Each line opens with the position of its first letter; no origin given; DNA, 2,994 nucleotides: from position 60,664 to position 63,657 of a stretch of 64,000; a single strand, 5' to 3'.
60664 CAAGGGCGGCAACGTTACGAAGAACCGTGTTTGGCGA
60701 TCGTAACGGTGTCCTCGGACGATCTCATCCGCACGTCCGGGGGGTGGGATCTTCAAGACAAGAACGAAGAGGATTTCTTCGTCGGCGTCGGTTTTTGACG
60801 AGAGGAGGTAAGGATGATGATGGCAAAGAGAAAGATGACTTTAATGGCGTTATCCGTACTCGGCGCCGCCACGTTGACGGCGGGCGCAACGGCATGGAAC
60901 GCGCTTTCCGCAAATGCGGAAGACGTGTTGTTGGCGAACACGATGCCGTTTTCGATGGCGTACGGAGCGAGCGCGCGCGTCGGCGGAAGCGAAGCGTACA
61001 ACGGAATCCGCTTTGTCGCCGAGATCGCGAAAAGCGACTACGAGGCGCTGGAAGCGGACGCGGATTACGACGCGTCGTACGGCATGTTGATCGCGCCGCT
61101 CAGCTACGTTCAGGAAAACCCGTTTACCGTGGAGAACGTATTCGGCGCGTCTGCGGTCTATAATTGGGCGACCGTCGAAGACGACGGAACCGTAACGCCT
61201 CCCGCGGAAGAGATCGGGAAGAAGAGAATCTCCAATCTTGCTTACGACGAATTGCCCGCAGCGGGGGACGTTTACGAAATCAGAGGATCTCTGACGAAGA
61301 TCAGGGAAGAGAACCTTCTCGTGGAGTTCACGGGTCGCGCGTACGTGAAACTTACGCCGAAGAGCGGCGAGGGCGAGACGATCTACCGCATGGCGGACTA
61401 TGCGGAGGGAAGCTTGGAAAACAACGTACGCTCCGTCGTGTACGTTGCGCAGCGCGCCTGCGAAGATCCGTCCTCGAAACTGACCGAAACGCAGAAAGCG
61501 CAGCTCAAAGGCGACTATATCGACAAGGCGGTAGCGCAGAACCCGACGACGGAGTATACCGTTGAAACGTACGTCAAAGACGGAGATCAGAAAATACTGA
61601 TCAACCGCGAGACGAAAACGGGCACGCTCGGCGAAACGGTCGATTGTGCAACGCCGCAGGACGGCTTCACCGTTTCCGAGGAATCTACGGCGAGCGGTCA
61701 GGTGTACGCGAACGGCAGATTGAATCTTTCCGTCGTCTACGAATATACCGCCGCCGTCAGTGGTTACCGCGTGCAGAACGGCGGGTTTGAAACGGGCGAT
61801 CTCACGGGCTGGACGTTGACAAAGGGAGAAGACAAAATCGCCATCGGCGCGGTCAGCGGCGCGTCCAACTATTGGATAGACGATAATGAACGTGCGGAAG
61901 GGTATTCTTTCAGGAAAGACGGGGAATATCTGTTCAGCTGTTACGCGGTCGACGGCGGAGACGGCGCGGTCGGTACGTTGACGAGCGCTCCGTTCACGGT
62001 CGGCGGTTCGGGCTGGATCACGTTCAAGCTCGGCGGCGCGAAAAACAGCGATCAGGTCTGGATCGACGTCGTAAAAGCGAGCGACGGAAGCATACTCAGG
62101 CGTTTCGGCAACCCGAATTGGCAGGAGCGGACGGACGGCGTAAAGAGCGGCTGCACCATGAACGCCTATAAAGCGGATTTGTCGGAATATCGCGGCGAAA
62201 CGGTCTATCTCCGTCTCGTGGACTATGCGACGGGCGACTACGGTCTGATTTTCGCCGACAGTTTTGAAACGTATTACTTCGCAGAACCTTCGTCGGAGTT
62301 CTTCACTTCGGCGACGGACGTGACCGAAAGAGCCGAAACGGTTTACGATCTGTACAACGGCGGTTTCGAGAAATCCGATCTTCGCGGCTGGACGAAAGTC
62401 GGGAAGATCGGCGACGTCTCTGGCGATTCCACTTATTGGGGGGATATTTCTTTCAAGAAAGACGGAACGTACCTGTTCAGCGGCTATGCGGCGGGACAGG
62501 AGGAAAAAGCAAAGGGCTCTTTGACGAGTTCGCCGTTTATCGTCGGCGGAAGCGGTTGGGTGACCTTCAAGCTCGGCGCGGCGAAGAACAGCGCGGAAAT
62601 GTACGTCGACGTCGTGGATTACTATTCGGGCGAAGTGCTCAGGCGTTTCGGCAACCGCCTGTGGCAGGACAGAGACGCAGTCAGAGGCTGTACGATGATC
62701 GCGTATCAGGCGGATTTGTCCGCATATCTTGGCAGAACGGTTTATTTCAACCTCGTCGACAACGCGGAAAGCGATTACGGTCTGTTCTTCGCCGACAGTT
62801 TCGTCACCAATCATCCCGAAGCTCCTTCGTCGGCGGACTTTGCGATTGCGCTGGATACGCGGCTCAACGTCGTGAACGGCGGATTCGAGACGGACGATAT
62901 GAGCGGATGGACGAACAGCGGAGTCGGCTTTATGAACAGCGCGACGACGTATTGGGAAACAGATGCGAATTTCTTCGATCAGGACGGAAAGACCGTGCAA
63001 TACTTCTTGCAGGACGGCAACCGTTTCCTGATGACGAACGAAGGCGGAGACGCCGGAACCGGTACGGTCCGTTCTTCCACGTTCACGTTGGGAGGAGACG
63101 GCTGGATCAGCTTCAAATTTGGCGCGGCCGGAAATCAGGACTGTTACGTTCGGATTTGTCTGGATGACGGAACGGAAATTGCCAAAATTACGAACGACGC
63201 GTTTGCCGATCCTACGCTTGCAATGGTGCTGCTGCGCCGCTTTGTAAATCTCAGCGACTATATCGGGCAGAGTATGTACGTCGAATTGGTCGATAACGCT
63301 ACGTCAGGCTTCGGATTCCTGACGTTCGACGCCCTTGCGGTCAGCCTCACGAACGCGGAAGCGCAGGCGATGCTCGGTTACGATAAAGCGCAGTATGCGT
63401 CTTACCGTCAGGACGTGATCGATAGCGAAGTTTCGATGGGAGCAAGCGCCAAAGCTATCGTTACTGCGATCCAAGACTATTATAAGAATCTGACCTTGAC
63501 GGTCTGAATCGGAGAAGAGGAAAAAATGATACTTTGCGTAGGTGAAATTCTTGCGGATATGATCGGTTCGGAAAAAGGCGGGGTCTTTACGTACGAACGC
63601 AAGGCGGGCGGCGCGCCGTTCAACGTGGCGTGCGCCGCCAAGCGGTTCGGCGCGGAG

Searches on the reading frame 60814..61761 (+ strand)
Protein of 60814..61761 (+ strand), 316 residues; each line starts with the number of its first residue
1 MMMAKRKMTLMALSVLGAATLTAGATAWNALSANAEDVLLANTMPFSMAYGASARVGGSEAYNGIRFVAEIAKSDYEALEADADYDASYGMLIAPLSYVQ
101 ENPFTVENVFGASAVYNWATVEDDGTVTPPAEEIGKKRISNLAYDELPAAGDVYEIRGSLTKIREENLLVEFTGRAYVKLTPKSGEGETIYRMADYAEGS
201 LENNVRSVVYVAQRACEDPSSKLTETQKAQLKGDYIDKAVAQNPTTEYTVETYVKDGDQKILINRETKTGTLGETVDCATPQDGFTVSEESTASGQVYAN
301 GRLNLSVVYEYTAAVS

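Call 50: search_protein_families(library=pfam, proteins=[window:60814-61743:+], max_evalue=10)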
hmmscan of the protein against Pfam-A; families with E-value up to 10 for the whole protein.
window:60814-61743:+ (310 aa): 1 family
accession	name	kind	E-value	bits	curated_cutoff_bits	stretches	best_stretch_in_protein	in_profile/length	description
PF12092.13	DUF3568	-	5.2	7.6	23.2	1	176-246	19-88/124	Protein of unknown function (DUF3568)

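Call 54: find_homologous_proteins(query=window:60814-61761:+, max_evalue=0.00001)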
Query window:60814-61761:+ (316 aa): 3 proteins with E <= 0.00001 among 3360 candidates.
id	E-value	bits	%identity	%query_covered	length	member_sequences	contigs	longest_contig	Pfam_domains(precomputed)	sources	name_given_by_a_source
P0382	8.5e-51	191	45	97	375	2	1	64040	-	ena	-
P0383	1.2e-32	132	35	97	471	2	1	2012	-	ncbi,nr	ncbi:MAG: hypothetical protein IKZ28_03870, partial [Clostridia bacterium]|nr:hypothetical protein [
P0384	2.2e-19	88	33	81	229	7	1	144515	-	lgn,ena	-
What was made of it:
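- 60814..63507 (+): Second CBM38 protein, 897 aa: signal peptide, N-terminal domain of unknown function (about 270 aa), three CBM38 modules (nt 61765-62343, 62344-62871, 62863-63435) and a C-terminal helical hairpin. The N-terminal region has only 3 database relatives (call 54).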

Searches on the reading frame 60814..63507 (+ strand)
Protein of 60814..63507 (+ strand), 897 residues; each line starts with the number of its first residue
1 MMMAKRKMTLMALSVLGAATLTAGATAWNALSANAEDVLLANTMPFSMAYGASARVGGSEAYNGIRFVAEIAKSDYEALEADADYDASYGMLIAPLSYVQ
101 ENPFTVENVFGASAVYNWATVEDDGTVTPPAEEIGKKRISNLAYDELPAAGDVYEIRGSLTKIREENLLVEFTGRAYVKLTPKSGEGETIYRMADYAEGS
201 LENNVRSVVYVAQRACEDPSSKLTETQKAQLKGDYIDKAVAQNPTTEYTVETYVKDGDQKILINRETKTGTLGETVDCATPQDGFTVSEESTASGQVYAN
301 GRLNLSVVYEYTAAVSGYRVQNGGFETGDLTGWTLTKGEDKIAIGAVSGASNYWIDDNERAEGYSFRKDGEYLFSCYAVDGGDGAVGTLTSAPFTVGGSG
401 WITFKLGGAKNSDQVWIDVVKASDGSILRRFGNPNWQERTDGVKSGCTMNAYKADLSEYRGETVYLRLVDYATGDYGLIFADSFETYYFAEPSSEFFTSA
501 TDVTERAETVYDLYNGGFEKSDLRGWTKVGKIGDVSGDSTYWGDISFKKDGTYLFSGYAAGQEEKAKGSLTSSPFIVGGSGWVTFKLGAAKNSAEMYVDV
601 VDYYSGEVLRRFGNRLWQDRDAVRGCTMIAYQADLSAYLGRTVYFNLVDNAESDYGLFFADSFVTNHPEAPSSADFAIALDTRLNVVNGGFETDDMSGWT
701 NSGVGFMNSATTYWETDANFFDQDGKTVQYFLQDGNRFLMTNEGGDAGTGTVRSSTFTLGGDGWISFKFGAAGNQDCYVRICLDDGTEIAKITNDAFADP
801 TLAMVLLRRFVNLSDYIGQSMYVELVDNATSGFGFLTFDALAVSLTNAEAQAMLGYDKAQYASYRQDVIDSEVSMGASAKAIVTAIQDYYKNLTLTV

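Call 3: search_protein_families(library=pfam, proteins=[window:60814-63507:+], max_evalue=0.01)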
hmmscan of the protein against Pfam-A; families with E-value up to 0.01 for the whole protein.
window:60814-63507:+ (897 aa): 1 family
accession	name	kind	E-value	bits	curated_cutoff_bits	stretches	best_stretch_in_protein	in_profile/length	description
PF22237.3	SO2946-like_C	-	0.0088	16.5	27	1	703-798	53-137/163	SO2946-like, C-terminal domain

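Call 4: search_protein_families(library=ncbifam, proteins=[window:60814-63507:+], max_evalue=0.01)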
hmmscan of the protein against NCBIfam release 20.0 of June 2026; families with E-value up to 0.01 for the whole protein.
window:60814-63507:+ (897 aa): 1 family
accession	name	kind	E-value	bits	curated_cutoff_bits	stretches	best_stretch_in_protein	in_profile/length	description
NF033675.1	NTTRR-F1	subfamily_domain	9.5e-06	25.8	70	0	319-336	5-22/155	NTTRR-F1 domain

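Call 72: predict_structure(alignment_id=A4)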
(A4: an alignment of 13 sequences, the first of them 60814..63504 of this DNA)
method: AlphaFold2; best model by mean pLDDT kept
length: 897 residues; sequences in the alignment: 13
mean_pLDDT: 78.5   pTM: 0.61
mean pLDDT of the five models: 78.5, 76.0, 74.9, 74.3, 71.4
residues with pLDDT >= 90: 265; 70-90: 419; 50-70: 120; < 50: 93
segments of 3 or more residues with pLDDT < 50: 1-39, 358-362, 618-624, 711-729, 731-746, 798-803
pLDDT, mean of each block of 10 residues (from residue 1): 39 45 34 41 79 80 88 90 89 93 91 84 68 78 87 90 87 93 85 90 91 88 88 90 88 85 91 89 84 90 89 77 86 78 76 56 61 78 76 91 85 85 94 74 65 94 93 70 88 90 85 89 87 85 79 80 75 91 85 81 88 67 63 91 91 73 90 78 79 70 65 39 40 35 51 89 87 77 94 66 65 93 87 68 88 84 74 60 77 79
secondary structure, 60 per line:
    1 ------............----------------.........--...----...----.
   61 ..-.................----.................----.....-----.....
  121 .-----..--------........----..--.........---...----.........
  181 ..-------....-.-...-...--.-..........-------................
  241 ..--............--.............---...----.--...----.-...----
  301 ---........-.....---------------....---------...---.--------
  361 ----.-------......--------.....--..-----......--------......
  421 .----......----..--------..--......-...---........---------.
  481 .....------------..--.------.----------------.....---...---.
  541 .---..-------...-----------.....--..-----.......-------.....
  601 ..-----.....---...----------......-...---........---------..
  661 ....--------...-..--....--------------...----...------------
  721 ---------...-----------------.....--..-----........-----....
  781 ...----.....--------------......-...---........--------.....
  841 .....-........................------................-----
elements in order (helices of 4 or more, strands of 3 or more residues): H7-18 H35-43 E46-48 E53-55 E64-72 H73-80 E85-95 H96-101 H106-110 E116-121 E137-144 E153-161 E172-182 E190-193 H208-217 H225-242 E245-256 E259-271 E275-277 E285-287 E294-296 E304-311 H313-317 E333-336 E346-348 E373-375 E387-391 E401-406 E415-421 E426-431 E450-455 E463-470 E480-485 E526-530 E534-536 E554-556 E568-572 E582-588 E596-602 E608-612 E629-634 E642-649 E659-664 E699-701 E706-708 E730-732 E750-754 E764-771 E777-783 E788-792 E807-812 E820-827 E836-845 H847-870 H877-892
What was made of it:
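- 60814..63507 (+): AF2 mean pLDDT 78.5 (call 72).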

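Call 74: fold_search(model_id=the predicted structure, library=pdb)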
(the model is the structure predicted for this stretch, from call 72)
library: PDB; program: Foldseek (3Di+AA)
matches with E <= 10: 1105; with E <= 0.001: 51
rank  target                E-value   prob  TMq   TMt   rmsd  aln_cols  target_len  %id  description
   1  5b4x_A                5.6e-13  1.00  0.13  0.16  20.7       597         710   12  Crystal structure of the ApoER2 ectodomain in complex with the Reelin R56 fragment (released 2017-04-26)
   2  5b4x_C                1.2e-12  1.00  0.13  0.15  20.4       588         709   13  Crystal structure of the ApoER2 ectodomain in complex with the Reelin R56 fragment (released 2017-04-26)
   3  2e26_A                1.6e-11  1.00  0.13  0.14  20.7       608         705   12  Crystal structure of two repeat fragment of reelin (released 2007-05-22)
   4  3a7q_A                1.7e-11  1.00  0.13  0.15  18.8       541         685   12  Structural basis for specific recognition of reelin by its receptors (released 2010-03-23)
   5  4w8j                  1.1e-10  1.00  0.12  0.11  28.9       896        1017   10  Structure of the full-length insecticidal protein Cry1Ac reveals intriguing details of toxin packaging into in vivo form (released 2014-09-17)
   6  5x7o_A                7.1e-10  1.00  0.15  0.12  22.5       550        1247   11  Crystal structure of Paenibacillus sp. 598K alpha-1,6-glucosyltransferase (released 2017-07-26)
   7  8ziy_A                1.0e-09  1.00  0.14  0.20  21.1       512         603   12  trypsinogen-EP-E574A (released 2025-05-21)
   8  9qxq                  1.0e-09  1.00  0.12  0.10  29.5       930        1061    9  native structure of full-length pesticidal protein Cry1Ca18 at pH9, from crystals formed in vivo (released 2026-02-11)
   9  8w7n                  1.2e-09  1.00  0.12  0.11  29.1       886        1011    9  Crystal structure of the in-cell Cry1Aa purified from Bacillus thuringiensis (released 2024-03-06)
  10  6vls_B                1.4e-09  1.00  0.12  0.11  24.9       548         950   10  Structure of C-terminal fragment of Vip3A toxin (released 2020-07-22)
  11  8zj4_A                2.1e-09  1.00  0.16  0.23  20.6       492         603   12  trypsinogen-EP-N619A (released 2025-05-21)
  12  9h99                  2.2e-09  1.00  0.11  0.10  29.4       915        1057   10  Native structure of the full-length pesticidal protein Cry1Ca18 at pH7, from crystals formed in vivo (released 2025-11-12)
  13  9h9a                  4.0e-09  1.00  0.12  0.10  29.0      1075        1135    8  native structure of the full-length pesticidal protein Cry8Ba2, from crystals formed in vivo (form 1) (released 2025-12-03)
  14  5a56_A                1.2e-08  1.00  0.14  0.12  23.4       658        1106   10  The structure of GH101 from Streptococcus pneumoniae TIGR4 in complex with 1-O-methyl-T-antigen (released 2015-09-02)
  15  5a57                  1.3e-08  1.00  0.14  0.12  23.0       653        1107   10  The structure of GH101 from Streptococcus pneumoniae TIGR4 in complex with PUGT (released 2015-09-02)
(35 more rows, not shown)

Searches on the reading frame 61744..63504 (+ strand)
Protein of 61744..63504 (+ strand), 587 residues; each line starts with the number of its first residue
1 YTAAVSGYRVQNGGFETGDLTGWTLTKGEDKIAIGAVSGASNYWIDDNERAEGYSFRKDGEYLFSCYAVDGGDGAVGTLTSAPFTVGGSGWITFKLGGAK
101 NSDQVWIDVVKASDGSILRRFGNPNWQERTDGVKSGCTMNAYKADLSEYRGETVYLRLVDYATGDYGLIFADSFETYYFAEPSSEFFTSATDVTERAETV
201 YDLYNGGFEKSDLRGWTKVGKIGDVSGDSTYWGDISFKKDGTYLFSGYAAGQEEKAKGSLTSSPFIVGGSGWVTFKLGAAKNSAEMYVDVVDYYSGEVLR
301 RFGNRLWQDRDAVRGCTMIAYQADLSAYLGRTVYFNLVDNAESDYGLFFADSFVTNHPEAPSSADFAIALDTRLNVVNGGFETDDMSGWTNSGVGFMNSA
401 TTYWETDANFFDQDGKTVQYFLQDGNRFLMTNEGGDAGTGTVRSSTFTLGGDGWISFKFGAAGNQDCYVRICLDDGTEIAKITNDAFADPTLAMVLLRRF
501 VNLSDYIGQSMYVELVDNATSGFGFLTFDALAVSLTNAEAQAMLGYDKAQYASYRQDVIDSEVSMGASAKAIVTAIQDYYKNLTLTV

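Call 50: search_protein_families(library=pfam, proteins=[window:61744-63504:+], max_evalue=10)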
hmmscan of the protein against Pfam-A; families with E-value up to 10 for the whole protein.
window:61744-63504:+ (587 aa): 2 families
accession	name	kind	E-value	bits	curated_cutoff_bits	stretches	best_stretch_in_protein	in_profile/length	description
PF22237.3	SO2946-like_C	-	0.0039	17.7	27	1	393-488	53-137/163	SO2946-like, C-terminal domain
PF02018.23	CBM_4_9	-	0.037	14.8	25.9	1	10-37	4-31/136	Carbohydrate binding domain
